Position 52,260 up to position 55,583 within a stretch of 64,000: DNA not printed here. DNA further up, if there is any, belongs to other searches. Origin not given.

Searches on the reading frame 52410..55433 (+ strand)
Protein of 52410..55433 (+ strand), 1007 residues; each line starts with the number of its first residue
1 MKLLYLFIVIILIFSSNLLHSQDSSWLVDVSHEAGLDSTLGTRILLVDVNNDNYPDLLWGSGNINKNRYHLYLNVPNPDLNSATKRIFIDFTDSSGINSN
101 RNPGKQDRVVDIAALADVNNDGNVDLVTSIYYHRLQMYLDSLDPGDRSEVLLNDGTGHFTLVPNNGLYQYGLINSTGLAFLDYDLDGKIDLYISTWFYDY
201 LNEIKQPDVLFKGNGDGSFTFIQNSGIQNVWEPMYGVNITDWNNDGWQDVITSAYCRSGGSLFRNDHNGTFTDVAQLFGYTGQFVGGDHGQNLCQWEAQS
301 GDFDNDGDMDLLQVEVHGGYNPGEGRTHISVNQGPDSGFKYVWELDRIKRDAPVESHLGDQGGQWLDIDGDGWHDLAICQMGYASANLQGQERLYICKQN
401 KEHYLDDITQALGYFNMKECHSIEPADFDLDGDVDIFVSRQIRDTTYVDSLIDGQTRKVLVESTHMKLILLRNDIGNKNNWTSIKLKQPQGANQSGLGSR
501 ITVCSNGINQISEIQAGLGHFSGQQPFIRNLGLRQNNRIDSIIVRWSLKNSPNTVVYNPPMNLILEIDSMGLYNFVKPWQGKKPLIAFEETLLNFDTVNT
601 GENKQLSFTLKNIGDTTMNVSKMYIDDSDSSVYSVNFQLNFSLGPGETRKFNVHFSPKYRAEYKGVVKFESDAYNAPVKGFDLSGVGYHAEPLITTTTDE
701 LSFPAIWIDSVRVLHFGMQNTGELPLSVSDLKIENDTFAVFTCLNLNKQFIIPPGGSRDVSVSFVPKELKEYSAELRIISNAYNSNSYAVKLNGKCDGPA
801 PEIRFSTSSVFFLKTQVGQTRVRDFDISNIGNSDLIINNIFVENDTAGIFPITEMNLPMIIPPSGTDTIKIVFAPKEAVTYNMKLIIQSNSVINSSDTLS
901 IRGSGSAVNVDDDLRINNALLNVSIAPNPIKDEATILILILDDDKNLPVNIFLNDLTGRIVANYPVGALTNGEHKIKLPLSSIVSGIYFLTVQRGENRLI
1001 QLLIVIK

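Call 35: find_homologous_proteins(query=window:52410-55433:+, max_evalue=1e-50)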
Query window:52410-55433:+ (1007 aa): 427 proteins with E <= 1e-50 among 8000 candidates; the best 120 are listed.
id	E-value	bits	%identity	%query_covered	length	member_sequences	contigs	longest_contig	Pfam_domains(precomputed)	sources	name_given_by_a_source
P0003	0.0e+0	2313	100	100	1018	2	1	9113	PF01839.30,PF22060.3,PF24771.4,PF07610.18,PF22067.3,PF24507.2,PF24499.2,PF24501.2,PF07593.19,PF22544.3,PF22073.3,PF15780.12,PF24798.3,PF13517.13,PF18962.8,PF24498.2,PF24291.2,PF12371.15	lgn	-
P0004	0.0e+0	1810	78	100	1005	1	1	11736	PF01839.30,PF22060.3,PF24771.4,PF07610.18,PF22067.3,PF24507.2,PF24501.2,PF07593.19,PF22544.3,PF22073.3,PF15780.12,PF24798.3,PF13517.13,PF24498.2,PF24291.2,PF12371.15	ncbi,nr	ncbi:MAG: VCBS repeat-containing protein [Ignavibacteriae bacterium]|nr:VCBS repeat-containing prote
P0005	0.0e+0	1545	65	99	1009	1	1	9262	PF01839.30,PF22060.3,PF07610.18,PF00932.26,PF22067.3,PF24507.2,PF24499.2,PF24501.2,PF07593.19,PF22544.3,PF22073.3,PF15780.12,PF24798.3,PF13517.13,PF24498.2,PF24291.2,PF12371.15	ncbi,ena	-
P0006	0.0e+0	1164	52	100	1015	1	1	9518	PF01839.30,PF07610.18,PF00932.26,PF24507.2,PF24501.2,PF07593.19,PF22544.3,PF22073.3,PF15780.12,PF13517.13,PF18962.8,PF24291.2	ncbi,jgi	ncbi:MAG: choice-of-anchor D domain-containing protein [FCB group bacterium]|jgi:hypothetical protei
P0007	0.0e+0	1109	51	99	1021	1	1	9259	PF22073.3,PF01839.30,PF15780.12,PF07610.18,PF13517.13,PF18962.8,PF07593.19,PF22544.3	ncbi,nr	ncbi:MAG: Choice-of-anchor protein [Bacteroidota bacterium]|nr:Choice-of-anchor protein [Bacteroidot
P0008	0.0e+0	1032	49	100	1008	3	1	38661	PF01839.30,PF24771.4,PF07610.18,PF22067.3,PF24507.2,PF07593.19,PF22544.3,PF22073.3,PF15780.12,PF24798.3,PF13517.13,PF18962.8,PF12371.15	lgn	-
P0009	0.0e+0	1029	48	100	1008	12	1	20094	PF01839.30,PF24771.4,PF07610.18,PF21310.4,PF22067.3,PF24507.2,PF07593.19,PF22544.3,PF22073.3,PF15780.12,PF24798.3,PF13517.13,PF18962.8,PF24291.2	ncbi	-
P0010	0.0e+0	1024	48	100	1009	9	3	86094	PF01839.30,PF24771.4,PF07610.18,PF22067.3,PF24507.2,PF24499.2,PF07593.19,PF22544.3,PF22073.3,PF15780.12,PF24798.3,PF13517.13,PF18962.8,PF12371.15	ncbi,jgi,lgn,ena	-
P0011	0.0e+0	1018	47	100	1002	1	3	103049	PF22073.3,PF01839.30,PF15780.12,PF07610.18,PF24798.3,PF13517.13,PF18962.8,PF24498.2,PF24291.2,PF07593.19,PF22544.3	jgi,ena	-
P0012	0.0e+0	1014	48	99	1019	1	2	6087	PF01839.30,PF24771.4,PF07610.18,PF25249.1,PF22067.3,PF24507.2,PF07593.19,PF22544.3,PF22073.3,PF15780.12,PF24798.3,PF13517.13,PF24291.2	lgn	-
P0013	2.7e-296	1004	47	100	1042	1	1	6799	PF01839.30,PF07610.18,PF22067.3,PF24501.2,PF07593.19,PF22544.3,PF22073.3,PF15780.12,PF13517.13,PF18962.8,PF07705.18,PF12371.15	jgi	jgi:hypothetical protein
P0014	6.4e-295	999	48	98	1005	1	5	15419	PF22073.3,PF01839.30,PF15780.12,PF07610.18,PF24798.3,PF13517.13,PF18962.8,PF24507.2,PF24291.2,PF07593.19,PF22544.3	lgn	-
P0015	4.1e-292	990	46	100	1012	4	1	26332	PF22073.3,PF01839.30,PF15780.12,PF07610.18,PF24798.3,PF13517.13,PF18962.8,PF07705.18,PF22067.3,PF07593.19,PF22544.3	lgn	-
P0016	2.5e-291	987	47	99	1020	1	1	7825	PF22073.3,PF01839.30,PF15780.12,PF13517.13,PF18962.8,PF22067.3,PF07593.19,PF22544.3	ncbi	-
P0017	7.6e-291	986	47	99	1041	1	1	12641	PF22073.3,PF01839.30,PF15780.12,PF13517.13,PF07593.19,PF22544.3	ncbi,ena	-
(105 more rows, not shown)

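Call 37: find_encoding_contigs(protein=P0004, flank=10000)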
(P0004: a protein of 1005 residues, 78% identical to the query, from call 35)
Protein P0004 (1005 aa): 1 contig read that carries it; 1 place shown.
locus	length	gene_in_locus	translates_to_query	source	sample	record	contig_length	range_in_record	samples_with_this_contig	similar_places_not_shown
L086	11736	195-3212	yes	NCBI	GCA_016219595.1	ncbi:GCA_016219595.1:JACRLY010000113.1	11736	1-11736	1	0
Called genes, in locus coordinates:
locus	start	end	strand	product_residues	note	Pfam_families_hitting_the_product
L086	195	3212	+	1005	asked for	PF13517:FG-GAP_3, PF07593:UnbV_ASPIC, PF22073:Cep192_D4, PF22544:HYDIN_VesB_CFA65-like_Ig (weak), PF22073:Cep192_D4, PF22544:HYDIN_VesB_CFA65-like_Ig (weak), PF22073:Cep192_D4 (weak), PF22544:HYDIN_VesB_CFA65-like_Ig, +12 more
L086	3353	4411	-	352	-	PF03462:PCRF, PF00472:RF-1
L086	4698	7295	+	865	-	PF02861:Clp_N, PF00004:AAA, PF13191:AAA_16 (weak), PF17871:AAA_lid_9, PF00004:AAA, PF07724:AAA_2, PF07728:AAA_5, PF10431:ClpB_D2-small, +9 more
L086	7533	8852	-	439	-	-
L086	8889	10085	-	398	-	PF00202:Aminotran_3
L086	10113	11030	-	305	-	PF02729:OTCace_N, PF00185:OTCace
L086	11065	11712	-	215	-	PF00696:AA_kinase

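Call 38: find_encoding_contigs(protein=P0005, flank=10000)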
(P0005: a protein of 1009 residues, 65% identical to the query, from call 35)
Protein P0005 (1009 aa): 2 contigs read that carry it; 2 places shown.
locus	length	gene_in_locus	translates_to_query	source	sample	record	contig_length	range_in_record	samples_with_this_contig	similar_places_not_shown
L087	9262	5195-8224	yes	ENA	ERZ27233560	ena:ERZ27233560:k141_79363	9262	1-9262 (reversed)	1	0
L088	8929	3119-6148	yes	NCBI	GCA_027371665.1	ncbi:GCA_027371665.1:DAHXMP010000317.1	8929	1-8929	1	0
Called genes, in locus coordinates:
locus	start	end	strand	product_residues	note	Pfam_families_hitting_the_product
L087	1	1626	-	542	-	?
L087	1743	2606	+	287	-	PF09233:Endonuc-EcoRV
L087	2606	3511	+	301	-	PF02086:MethyltransfD12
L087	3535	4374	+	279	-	-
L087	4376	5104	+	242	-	PF07505:DUF5131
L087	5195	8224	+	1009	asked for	PF01839:FG-GAP (faint), PF13517:FG-GAP_3, PF07593:UnbV_ASPIC, PF22073:Cep192_D4 (weak), PF22073:Cep192_D4, PF22544:HYDIN_VesB_CFA65-like_Ig, PF22073:Cep192_D4 (weak), PF22544:HYDIN_VesB_CFA65-like_Ig (weak), +12 more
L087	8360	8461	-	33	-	-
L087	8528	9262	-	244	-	?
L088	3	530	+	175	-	?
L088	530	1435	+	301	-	PF02086:MethyltransfD12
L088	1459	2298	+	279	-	-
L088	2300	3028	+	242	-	PF07505:DUF5131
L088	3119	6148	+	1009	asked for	PF01839:FG-GAP (faint), PF13517:FG-GAP_3, PF07593:UnbV_ASPIC, PF22073:Cep192_D4 (weak), PF22073:Cep192_D4, PF22544:HYDIN_VesB_CFA65-like_Ig, PF22073:Cep192_D4 (weak), PF22544:HYDIN_VesB_CFA65-like_Ig (weak), +12 more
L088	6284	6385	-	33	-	-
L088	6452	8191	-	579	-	PF07676:PD40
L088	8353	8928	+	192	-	?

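Call 47: search_protein_families(library=pfam, proteins=[L087:3535-4374:+, L087:4376-5104:+], max_evalue=0.01)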
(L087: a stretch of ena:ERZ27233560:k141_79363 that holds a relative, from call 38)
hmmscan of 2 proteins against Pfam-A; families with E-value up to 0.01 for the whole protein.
L087:3535-4374:+ (279 aa): 0 families

L087:4376-5104:+ (242 aa): 2 families
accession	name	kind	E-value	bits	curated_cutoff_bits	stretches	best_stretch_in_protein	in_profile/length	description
PF07505.17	DUF5131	-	1.9e-98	329.2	28.9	1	4-233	2-243/243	Protein of unknown function (DUF5131)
PF17338.8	GP88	-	0.00028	21.2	24.4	1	17-152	43-181/230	Gene product 88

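Call 93: search_protein_families(library=ncbifam, proteins=[L087:3535-4374:+, L087:4376-5104:+], max_evalue=0.01)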
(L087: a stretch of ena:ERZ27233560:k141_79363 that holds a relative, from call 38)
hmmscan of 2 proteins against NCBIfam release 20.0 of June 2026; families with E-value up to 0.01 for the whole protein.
L087:3535-4374:+ (279 aa): 1 family
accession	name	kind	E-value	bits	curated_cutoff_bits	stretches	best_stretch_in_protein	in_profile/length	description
TIGR04474.1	tcm_partner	subfamily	3e-39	135.6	53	1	25-269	2-260/263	three-Cys-motif partner protein TcmP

L087:4376-5104:+ (242 aa): 1 family
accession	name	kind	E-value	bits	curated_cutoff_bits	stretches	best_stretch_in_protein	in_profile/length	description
TIGR04471.1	rSAM_mob_pairA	equivalog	7.7e-26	90.9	355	1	22-211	16-196/220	radical SAM mobile pair protein A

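Call 100: search_protein_families(library=pfam, proteins=[window:52410-55433:+], max_evalue=0.00001)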
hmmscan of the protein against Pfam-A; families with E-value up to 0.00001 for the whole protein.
window:52410-55433:+ (1007 aa): 17 families
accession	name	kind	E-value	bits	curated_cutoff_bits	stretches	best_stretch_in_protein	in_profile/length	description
PF13517.12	FG-GAP_3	-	1.3e-28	99.8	26.9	3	241-312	1-60/61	FG-GAP-like repeat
PF22073.2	Cep192_D4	-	2.1e-27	96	35.5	3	584-687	2-111/112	Cep192 domain 4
PF22544.2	HYDIN_VesB_CFA65-like_Ig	-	2.3e-24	86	25.5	2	801-903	1-99/100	HYDIN/CFA65/VesB-like, Ig-like domain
PF07610.17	DUF1573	-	9.5e-15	54.9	26.1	0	586-661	1-72/98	Protein of unknown function (DUF1573)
PF01839.29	FG-GAP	-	2.4e-14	53.3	22.1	0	41-62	2-23/37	FG-GAP repeat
PF15780.11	ASH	-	4e-14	53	27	0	591-673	12-92/98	Abnormal spindle-like microcephaly-assoc'd, ASPM-SPD-2-Hydin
PF22067.2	Cep192_D3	-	1.4e-11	44.8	27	0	598-668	13-81/99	Cep192 domain 3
PF24291.1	Ig_CFAP65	-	2.7e-11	43.8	27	0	728-795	51-114/121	Cilia- and flagella-associated protein 65-like, Ig-like domain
PF24507.1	Ig_CFAP65_4th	-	4.6e-11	43.4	27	0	748-796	30-76/76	CFAP65, fourth Ig-like domain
PF22060.2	Cep192_D1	-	1.2e-09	38.4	27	0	855-900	63-109/123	Cep192 domain 1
PF24501.1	Ig_TMEM131L_5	-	1.3e-08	35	27.8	0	720-767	1-49/66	TMEM131L fifth Ig-like domain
PF24798.1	Ig-CFAP74_4th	-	7.6e-08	32.8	28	0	860-905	52-95/95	CFAP74 forth Ig-like domain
PF12371.14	TMEM131_like_N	-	1.1e-07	32.4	28.8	0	808-883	6-78/84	Transmembrane protein 131-like N-terminal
PF18962.6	Por_Secre_tail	-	1.3e-07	32.2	27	1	927-1005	3-75/75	Secretion system C-terminal sorting domain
PF24499.1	Ig_TMEM131L_4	-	3.7e-07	31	27.8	0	852-905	84-135/136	TMEM131L fourth Ig-like domain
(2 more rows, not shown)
